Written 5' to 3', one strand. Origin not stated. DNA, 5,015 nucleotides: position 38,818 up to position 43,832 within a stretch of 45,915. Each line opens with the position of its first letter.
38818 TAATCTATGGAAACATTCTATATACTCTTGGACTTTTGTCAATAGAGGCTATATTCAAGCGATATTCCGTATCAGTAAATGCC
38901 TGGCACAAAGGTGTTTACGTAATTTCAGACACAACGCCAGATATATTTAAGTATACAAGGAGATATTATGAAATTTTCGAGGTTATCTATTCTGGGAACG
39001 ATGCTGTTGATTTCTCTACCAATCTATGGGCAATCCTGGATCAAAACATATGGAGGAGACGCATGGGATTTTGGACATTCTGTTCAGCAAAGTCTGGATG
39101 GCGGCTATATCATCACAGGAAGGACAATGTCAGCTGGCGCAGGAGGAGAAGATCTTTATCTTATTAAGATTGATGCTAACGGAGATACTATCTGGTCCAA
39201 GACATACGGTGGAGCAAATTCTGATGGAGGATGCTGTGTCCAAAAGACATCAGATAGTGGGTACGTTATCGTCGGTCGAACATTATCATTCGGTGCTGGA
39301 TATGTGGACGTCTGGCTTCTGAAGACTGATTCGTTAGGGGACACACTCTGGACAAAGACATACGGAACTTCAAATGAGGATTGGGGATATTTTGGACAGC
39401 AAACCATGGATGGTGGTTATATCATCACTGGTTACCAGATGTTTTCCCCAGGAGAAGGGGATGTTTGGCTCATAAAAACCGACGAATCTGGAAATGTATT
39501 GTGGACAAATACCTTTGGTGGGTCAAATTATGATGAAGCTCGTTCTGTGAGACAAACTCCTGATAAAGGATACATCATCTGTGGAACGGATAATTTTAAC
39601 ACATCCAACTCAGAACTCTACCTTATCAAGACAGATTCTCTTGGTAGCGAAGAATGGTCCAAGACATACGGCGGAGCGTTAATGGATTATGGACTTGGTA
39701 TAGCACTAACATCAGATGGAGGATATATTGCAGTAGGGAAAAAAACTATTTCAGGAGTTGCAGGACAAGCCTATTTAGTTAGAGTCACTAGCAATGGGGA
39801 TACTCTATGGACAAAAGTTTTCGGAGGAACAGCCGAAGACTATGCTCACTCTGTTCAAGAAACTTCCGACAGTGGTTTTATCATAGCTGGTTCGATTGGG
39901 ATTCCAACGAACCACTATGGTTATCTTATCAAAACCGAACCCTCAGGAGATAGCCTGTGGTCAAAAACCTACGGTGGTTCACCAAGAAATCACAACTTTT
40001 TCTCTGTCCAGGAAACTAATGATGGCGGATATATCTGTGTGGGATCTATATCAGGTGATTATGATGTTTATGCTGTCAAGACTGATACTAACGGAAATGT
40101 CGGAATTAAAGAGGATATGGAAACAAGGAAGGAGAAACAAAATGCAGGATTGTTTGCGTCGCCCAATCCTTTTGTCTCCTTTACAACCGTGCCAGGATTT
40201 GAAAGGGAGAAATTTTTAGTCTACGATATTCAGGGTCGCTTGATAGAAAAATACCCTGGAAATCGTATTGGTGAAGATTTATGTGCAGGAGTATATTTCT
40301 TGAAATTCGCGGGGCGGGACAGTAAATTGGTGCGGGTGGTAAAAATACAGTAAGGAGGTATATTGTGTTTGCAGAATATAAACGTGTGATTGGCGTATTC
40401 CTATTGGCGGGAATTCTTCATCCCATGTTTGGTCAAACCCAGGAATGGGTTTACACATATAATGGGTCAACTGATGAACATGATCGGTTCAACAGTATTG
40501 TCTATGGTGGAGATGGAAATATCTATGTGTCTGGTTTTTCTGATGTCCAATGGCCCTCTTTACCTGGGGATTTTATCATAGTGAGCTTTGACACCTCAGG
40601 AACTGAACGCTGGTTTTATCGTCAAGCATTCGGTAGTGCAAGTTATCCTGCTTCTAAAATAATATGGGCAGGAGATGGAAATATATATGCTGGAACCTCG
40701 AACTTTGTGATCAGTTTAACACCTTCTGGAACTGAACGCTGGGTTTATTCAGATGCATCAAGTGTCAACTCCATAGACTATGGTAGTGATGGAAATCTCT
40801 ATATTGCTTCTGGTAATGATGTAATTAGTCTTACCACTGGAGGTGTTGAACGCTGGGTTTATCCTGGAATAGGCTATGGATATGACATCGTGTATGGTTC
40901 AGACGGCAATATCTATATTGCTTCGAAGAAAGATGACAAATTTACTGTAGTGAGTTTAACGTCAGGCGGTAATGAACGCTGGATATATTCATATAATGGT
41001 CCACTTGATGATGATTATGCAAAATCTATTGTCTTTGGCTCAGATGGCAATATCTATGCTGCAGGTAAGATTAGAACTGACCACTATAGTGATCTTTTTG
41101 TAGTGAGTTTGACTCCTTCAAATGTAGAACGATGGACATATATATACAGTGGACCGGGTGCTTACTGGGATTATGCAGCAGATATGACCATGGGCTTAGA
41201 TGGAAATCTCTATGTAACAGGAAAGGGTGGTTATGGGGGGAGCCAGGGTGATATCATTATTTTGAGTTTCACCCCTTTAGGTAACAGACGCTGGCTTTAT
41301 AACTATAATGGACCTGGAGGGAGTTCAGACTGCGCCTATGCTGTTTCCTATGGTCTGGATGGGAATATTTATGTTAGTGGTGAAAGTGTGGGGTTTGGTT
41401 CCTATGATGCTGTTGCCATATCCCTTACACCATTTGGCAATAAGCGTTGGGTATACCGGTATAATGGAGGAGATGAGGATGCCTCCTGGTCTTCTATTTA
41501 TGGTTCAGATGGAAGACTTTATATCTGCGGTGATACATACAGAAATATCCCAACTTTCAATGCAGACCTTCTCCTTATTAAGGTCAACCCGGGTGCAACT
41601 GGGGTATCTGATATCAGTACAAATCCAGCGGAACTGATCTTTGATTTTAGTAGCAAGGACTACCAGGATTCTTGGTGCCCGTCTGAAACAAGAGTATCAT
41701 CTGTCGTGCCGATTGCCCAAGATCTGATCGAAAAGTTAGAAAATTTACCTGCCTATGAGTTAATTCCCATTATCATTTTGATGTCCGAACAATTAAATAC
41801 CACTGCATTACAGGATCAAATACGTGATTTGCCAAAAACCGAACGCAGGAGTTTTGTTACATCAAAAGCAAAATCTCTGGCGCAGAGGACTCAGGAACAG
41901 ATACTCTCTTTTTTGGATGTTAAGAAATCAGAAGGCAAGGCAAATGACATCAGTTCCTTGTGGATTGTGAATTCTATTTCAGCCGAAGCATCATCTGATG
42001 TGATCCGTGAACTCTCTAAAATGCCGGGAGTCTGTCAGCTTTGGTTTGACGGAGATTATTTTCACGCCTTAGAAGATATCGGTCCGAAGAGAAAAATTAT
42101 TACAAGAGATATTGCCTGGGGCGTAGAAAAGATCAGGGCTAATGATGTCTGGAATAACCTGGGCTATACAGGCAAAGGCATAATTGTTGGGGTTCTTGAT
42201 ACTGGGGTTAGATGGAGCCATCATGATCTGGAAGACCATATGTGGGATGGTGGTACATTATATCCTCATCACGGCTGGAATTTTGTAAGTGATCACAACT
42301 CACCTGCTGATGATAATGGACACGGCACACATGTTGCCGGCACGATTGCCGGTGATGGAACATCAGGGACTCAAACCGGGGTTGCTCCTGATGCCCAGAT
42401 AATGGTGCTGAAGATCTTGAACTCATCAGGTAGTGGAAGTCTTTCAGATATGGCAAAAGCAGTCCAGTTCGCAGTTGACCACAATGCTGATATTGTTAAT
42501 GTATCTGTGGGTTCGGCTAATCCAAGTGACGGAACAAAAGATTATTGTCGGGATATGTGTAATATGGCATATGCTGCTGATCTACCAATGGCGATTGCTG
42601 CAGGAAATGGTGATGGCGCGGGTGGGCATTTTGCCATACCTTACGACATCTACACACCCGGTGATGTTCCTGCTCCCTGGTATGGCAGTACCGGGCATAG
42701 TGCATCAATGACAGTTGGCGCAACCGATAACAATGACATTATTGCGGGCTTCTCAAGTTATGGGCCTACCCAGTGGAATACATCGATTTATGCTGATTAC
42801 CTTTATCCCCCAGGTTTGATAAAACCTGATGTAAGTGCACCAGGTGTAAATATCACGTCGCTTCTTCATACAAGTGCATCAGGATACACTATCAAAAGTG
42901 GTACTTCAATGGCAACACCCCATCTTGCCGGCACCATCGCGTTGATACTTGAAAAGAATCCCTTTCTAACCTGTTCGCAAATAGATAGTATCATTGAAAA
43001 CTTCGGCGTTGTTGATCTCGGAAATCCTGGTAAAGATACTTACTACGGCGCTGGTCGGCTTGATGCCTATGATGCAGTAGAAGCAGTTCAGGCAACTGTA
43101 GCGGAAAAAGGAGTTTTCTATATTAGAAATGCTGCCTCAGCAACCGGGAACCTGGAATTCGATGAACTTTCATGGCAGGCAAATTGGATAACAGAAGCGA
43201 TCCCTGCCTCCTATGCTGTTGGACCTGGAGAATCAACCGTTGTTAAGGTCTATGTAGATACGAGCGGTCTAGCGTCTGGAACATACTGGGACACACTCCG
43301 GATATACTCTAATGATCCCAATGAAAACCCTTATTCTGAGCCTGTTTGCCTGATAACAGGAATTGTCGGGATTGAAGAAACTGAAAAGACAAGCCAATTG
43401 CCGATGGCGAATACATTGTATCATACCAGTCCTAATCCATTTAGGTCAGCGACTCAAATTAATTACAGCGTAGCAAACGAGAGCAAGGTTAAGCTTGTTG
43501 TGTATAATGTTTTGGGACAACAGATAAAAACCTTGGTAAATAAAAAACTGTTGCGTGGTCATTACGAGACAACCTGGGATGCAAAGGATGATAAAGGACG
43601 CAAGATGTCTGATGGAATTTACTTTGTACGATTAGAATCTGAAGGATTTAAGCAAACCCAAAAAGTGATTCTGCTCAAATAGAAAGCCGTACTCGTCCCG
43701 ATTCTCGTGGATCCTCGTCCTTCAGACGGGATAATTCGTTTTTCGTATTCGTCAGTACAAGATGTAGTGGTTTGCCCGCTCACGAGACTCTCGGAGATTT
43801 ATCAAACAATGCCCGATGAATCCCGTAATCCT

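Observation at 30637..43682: Duplicated module: transposase-HTH/TPR/BTAD regulator divergently paired with T9SS-secreted subtilase and propeller genes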

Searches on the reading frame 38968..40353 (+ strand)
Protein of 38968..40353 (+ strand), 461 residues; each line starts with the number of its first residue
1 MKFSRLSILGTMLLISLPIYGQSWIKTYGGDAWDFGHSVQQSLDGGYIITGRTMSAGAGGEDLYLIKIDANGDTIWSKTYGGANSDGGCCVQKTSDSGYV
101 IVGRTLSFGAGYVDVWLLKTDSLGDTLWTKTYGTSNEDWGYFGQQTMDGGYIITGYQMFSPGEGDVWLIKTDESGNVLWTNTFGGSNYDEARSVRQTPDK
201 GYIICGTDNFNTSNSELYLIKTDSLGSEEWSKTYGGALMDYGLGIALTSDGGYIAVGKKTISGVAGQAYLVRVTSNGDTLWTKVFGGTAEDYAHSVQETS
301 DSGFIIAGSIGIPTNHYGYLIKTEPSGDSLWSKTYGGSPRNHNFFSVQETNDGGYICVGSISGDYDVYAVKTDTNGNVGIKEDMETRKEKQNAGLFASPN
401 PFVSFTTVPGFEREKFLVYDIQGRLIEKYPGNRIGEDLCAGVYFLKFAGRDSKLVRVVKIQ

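Call 3: search_protein_families(library=pfam, proteins=[window:38968-40353:+], max_evalue=1)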
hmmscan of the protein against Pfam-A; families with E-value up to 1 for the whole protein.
window:38968-40353:+ (461 aa): 1 family
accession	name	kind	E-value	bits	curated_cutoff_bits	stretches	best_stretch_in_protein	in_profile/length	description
PF18962.6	Por_Secre_tail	-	0.0063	17.2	27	1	399-454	3-69/75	Secretion system C-terminal sorting domain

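Call 4: search_protein_families(library=ncbifam, proteins=[window:38968-40353:+], max_evalue=1)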
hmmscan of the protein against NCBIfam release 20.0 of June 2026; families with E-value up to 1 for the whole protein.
window:38968-40353:+ (461 aa): 4 families
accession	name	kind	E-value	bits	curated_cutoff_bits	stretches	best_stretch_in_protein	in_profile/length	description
NF047494.1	Lepto_SBBP_lipo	equivalog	5.6e-11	41.8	400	2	56-136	155-242/466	SBBP repeat beta-propeller lipoprotein, LipL53 family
TIGR04183.1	Por_Secre_tail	domain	1.6e-05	24.8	23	1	398-456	2-68/72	T9SS type A sorting domain-containing protein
TIGR02608.1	delta_60_rpt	domain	0.0053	16.6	76.5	1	240-277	1-38/55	delta-60 repeat domain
NF052348.1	beta_propeller_lectin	domain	0.027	13.5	200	1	65-244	5-187/337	beta propeller lectin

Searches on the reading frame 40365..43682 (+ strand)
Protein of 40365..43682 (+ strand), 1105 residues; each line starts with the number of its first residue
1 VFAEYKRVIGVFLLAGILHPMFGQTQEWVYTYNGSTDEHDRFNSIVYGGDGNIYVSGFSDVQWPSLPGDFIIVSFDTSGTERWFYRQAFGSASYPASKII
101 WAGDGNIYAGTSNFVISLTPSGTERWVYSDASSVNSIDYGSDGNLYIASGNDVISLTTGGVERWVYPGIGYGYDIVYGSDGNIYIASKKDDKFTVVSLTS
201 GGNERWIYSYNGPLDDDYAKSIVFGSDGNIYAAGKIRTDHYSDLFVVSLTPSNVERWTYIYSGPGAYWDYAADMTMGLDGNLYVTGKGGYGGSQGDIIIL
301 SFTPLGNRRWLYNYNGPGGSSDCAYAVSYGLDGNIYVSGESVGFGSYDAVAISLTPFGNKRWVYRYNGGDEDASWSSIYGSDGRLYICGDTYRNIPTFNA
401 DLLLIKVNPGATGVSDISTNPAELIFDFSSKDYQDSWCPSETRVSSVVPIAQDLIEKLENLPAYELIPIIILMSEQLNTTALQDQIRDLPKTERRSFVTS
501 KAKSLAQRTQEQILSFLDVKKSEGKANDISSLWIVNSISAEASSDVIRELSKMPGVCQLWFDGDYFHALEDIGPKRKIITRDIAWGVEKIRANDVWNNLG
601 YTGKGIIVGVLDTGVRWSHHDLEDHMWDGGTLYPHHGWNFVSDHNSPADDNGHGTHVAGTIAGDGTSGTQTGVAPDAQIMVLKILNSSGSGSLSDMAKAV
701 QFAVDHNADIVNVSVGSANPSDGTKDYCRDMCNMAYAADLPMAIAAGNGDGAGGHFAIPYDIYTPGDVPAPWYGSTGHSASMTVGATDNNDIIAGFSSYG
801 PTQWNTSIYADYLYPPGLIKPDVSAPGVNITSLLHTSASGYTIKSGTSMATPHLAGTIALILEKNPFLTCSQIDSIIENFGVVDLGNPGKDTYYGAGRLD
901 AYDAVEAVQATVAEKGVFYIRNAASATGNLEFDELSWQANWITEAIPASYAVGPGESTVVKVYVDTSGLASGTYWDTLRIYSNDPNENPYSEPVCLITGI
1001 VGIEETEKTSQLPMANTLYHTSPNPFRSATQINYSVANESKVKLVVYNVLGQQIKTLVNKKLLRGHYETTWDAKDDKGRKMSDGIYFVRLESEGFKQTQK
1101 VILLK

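Call 3: search_protein_families(library=pfam, proteins=[window:40365-43682:+], max_evalue=1)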
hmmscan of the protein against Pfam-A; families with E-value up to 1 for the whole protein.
window:40365-43682:+ (1105 aa): 5 families
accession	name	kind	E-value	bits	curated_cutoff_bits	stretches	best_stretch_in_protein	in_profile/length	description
PF00082.27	Peptidase_S8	-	2.6e-54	185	21.8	1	603-897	1-288/288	Subtilase family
PF13860.13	FlgD_ig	-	6.7e-08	32.8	27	1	1038-1092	21-75/79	FlgD Ig-like domain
PF18962.6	Por_Secre_tail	-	6.8e-08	33.1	27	1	1023-1102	3-74/75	Secretion system C-terminal sorting domain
PF07494.17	Reg_prop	-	0.00036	20.8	20.4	0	132-151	5-24/24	Two component regulator propeller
PF13585.12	CHU_C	-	0.0022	18.5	27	1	1037-1100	24-81/86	CHU_C Type IX secretion signal domain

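Call 4: search_protein_families(library=ncbifam, proteins=[window:40365-43682:+], max_evalue=1)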
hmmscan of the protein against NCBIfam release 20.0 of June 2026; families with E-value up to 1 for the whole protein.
window:40365-43682:+ (1105 aa): 20 families
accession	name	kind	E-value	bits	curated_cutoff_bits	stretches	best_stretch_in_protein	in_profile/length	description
TIGR03921.1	T7SS_mycosin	equivalog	6.6e-40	137.3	278.75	1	593-910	4-290/353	type VII secretion-associated serine protease mycosin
NF033595.1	denti_PrtP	equivalog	5.4e-19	68.2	300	2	822-973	413-576/606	dentilisin complex serine proteinase subunit PrtP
NF040553.1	SGO_0316_fam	subfamily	1.8e-18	65.7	1400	2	646-753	353-468/1486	SGO_0316/SGO_0317 family LPXTG-anchored serine peptidase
NF051851.1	AtpSerPepEprS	equivalog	1.5e-15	56.3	1700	2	823-872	281-328/988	autotransporter serine peptidase EprS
NF040809.1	germ_prot_CspBA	exception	9.9e-14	49.9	1250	3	814-863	427-474/1099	bifunctional germination protease/germinant receptor pseudoprotease CspBA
NF049966.1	QH_SP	equivalog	3.5e-11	42.9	165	1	608-740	2-116/219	subtilisin-like serine protease QhpE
TIGR04183.1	Por_Secre_tail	domain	9e-10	38.4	23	1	1023-1102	3-70/72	T9SS type A sorting domain-containing protein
TIGR03895.1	protease_PatA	subfamily_domain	1.1e-07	31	421.05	1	653-862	1-177/606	PatA/PatG family cyanobactin maturation protease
NF042956.1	IteS_antiphage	equivalog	6.2e-07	28.1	900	1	601-856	252-503/747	S8 family anti-phage peptidase IteS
TIGR02608.1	delta_60_rpt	domain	9e-07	28.6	76.5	1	217-251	1-36/55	delta-60 repeat domain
NF033707.1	T9SS_sortase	equivalog_domain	1.9e-06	25.8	420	1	1019-1093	999-1078/1095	type IX secretion system sortase PorU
NF047494.1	Lepto_SBBP_lipo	equivalog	2.2e-06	26.6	400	2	189-395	217-449/466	SBBP repeat beta-propeller lipoprotein, LipL53 family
NF005176.1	PRK06655.1-1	equivalog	2.3e-05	24.4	230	1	1038-1097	95-154/197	flagellar hook assembly protein FlgD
NF038113.1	T9SSA_dep_M36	equivalog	3.5e-05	22.1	885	1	1016-1103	790-868/869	T9SS-dependent M36 family metallopeptidase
NF052323.1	T9SSA_dep_M6i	equivalog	7.2e-05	20.9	600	1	1021-1099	960-1033/1043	T9SS-dependent M6-like inactivated metalloprotease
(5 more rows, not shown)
